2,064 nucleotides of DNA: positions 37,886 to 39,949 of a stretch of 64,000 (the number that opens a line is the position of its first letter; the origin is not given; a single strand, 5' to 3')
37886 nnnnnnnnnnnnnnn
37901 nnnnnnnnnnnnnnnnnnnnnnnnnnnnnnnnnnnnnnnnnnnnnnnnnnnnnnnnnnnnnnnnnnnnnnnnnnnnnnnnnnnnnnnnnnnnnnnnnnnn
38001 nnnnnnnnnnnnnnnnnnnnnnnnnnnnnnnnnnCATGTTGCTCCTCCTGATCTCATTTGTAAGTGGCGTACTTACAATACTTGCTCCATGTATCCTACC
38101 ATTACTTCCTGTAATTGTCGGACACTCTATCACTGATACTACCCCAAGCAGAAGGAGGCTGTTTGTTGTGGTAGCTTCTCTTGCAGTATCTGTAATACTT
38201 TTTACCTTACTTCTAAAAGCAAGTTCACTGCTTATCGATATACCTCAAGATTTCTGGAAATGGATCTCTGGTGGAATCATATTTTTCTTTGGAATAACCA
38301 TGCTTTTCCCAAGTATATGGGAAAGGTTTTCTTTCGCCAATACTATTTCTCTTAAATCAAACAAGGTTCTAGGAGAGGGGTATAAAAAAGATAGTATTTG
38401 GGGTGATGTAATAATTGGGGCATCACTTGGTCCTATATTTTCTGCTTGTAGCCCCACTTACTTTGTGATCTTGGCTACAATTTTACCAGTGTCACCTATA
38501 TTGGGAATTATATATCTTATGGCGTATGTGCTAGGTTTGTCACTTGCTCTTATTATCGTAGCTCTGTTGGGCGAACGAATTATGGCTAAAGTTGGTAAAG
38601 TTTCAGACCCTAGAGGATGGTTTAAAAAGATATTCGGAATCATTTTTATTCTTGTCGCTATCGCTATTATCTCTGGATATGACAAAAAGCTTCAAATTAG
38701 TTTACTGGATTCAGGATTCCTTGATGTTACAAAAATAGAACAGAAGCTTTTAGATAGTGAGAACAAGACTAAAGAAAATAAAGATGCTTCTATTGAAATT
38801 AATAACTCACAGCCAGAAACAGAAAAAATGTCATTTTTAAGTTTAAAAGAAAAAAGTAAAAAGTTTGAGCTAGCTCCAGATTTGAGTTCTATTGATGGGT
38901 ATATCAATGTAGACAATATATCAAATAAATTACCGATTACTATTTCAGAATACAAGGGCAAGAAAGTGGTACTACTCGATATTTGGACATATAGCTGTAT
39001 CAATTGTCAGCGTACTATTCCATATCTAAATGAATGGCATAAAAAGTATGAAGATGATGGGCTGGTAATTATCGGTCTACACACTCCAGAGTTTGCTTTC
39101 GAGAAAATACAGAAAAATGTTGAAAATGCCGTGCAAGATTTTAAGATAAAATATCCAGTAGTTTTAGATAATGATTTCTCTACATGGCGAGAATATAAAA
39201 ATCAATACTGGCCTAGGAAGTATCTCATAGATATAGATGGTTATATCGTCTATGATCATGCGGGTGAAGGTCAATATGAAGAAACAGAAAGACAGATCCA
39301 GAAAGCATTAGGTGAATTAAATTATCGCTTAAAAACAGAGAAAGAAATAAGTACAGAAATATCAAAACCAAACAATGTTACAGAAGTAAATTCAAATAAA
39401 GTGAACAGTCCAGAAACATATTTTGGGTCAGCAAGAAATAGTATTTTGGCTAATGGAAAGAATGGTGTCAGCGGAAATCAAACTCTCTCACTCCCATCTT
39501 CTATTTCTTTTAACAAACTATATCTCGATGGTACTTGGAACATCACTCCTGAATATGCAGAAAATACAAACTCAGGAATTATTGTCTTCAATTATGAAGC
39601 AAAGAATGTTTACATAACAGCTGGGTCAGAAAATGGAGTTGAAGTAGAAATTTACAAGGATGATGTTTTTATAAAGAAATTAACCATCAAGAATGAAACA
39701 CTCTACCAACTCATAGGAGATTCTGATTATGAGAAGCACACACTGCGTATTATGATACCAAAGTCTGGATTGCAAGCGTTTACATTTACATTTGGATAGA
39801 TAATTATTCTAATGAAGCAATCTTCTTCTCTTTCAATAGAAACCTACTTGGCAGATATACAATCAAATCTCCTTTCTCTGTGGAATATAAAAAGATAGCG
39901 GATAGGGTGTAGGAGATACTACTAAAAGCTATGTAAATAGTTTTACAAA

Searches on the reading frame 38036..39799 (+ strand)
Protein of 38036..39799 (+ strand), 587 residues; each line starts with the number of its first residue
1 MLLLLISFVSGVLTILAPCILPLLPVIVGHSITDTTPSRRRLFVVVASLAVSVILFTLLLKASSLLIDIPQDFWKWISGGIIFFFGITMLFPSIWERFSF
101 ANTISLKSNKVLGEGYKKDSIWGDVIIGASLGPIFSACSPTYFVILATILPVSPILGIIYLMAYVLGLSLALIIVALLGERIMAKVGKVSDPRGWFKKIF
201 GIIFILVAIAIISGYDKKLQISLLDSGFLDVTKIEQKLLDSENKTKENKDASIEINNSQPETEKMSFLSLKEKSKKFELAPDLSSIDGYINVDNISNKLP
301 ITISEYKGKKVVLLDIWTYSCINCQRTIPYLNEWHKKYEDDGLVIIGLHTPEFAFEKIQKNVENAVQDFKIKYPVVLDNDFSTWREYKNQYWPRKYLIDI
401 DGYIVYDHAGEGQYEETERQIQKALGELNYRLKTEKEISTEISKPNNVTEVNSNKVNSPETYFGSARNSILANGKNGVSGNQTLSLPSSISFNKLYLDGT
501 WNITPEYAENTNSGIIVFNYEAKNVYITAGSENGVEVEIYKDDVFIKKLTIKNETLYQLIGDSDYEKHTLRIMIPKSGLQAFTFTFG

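Call 3: search_protein_families(library=pfam, proteins=[window:38036-39799:+], max_evalue=0.01)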
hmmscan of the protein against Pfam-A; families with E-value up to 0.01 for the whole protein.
window:38036-39799:+ (587 aa): 7 families
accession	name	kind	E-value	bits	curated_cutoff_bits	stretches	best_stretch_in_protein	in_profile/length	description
PF17991.7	Thioredoxin_10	-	3.6e-24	86.4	27.1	1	458-587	1-142/142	Thioredoxin like C-terminal domain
PF08534.16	Redoxin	-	9.7e-12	45.3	26.6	1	300-423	20-146/148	Redoxin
PF00578.27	AhpC-TSA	-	3.5e-11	43.6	26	1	300-406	17-123/124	AhpC/TSA family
PF02683.22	DsbD_TM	-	8.5e-10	38.7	27.1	1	2-213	3-216/219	Cytochrome C biogenesis protein transmembrane domain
PF13905.12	Thioredoxin_8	-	4.6e-09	36.9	27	1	310-404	2-94/94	Thioredoxin-like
PF13386.12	DsbD_2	-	6.2e-07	29.9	24.9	1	66-209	66-198/199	Cytochrome C biogenesis protein transmembrane region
PF00255.25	GSHPx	-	0.001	19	27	1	297-368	10-77/108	Glutathione peroxidase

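Call 4: search_protein_families(library=ncbifam, proteins=[window:38036-39799:+], max_evalue=0.01)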
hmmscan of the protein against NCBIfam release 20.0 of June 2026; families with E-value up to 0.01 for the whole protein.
window:38036-39799:+ (587 aa): 11 families
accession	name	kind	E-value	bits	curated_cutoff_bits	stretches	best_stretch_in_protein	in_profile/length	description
NF002854.0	PRK03147.1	subfamily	2e-17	63.6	170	1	300-422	54-170/176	thiol-disulfide oxidoreductase ResA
NF001419.0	PRK00293.1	subfamily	7.4e-12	44.6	330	1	4-325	172-493/574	protein-disulfide reductase DsbD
NF041202.1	StoA_CxxC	exception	2.6e-09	37.2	210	1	306-410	50-150/163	endospore biogenesis thiol-disulfide oxidoreductase StoA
TIGR00385.1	dsbE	subfamily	3.3e-05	23.6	123.15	1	294-421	47-167/173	DsbE family thiol:disulfide interchange protein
NF010625.0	PRK14018.1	equivalog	4.9e-05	22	522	1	307-429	54-180/521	bifunctional peptide-methionine (S)-S-oxide reductase MsrA/peptide-methionine (R)-S-oxide reductase MsrB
NF047696.1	ThlDiSintTplARhiz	equivalog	0.00019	21.3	230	1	300-347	89-135/219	thiol:disulfide interchange protein TlpA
NF033782.1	lipoprot_Omp28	subfamily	0.00037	19.8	150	1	301-359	29-88/264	Omp28 family outer membrane lipoprotein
NF045694.1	seleno_TsoB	exception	0.00073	17.7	805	1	3-212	184-391/572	rhodanese/DsbD fusion-like selenoprotein TsoB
NF047697.1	ThioredTrxAClost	equivalog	0.0015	18.7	140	1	308-341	16-49/105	thioredoxin TrxA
TIGR01068.1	thioredoxin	equivalog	0.0083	16.3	96.8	0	307-341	12-46/101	thioredoxin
NF011941.0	PRK15412.1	equivalog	0.0097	15.5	359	0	309-421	68-172/185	thiol:disulfide interchange protein DsbE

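Call 48: search_solved_structures(query=window:38036-39799:+, max_evalue=0.001)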
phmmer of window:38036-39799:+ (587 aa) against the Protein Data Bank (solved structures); distinct sequences matched with E-value up to 0.001: 27.
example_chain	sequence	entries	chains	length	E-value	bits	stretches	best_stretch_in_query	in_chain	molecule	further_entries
2hyx_A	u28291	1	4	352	2.9e-57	197.7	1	279-587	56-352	Protein dipZ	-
5cyy_A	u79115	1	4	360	3e-57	197.6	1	279-587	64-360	Protein DipZ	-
7djj_A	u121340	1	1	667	1.8e-21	79.5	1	305-426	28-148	Protein SUPPRESSOR OF QUENCHING 1, chloroplastic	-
6gc1_A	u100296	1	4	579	1.9e-19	72.9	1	293-415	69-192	NHL repeat-containing protein 2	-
7djk_A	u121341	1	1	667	2.4e-19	72.5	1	305-426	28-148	Protein SUPPRESSOR OF QUENCHING 1, chloroplastic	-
2b5x_A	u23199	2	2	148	5.1e-13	51.6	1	301-427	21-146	YkuV protein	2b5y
4nmu_A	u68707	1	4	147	1.7e-12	49.9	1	300-423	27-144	Thiol-disulfide oxidoreductase ResA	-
3c71_A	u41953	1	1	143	5.7e-09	38.2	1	297-406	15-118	Thiol-disulfide oxidoreductase resA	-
3c73_A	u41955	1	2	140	5.8e-09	38.2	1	297-406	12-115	Thiol-disulfide oxidoreductase resA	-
2h1b_A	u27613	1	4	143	1.5e-08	36.9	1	297-406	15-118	Thiol-disulfide oxidoreductase resA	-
1st9_A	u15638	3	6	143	1.5e-08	36.8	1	297-406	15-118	Thiol-disulfide oxidoreductase resA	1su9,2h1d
2f9s_A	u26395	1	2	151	1.8e-08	36.6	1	297-406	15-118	Thiol-disulfide oxidoreductase resA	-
2h1a_A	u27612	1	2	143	2.4e-07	32.8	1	297-406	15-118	Thiol-disulfide oxidoreductase resA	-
2h19_A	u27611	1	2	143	2.6e-07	32.7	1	297-406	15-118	Thiol-disulfide oxidoreductase resA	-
3gl3_A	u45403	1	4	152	4.9e-07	31.9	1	303-426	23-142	Putative Thiol:disulfide interchange protein DsbE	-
5vkv_A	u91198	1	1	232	8.6e-07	31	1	3-216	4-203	Cytochrome c-type biogenesis protein CcdA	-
2yp6_A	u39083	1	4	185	1.9e-06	29.9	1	300-404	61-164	THIOREDOXIN FAMILY PROTEIN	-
4hqz_A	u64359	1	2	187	1.9e-06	29.9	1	300-404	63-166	Thioredoxin family protein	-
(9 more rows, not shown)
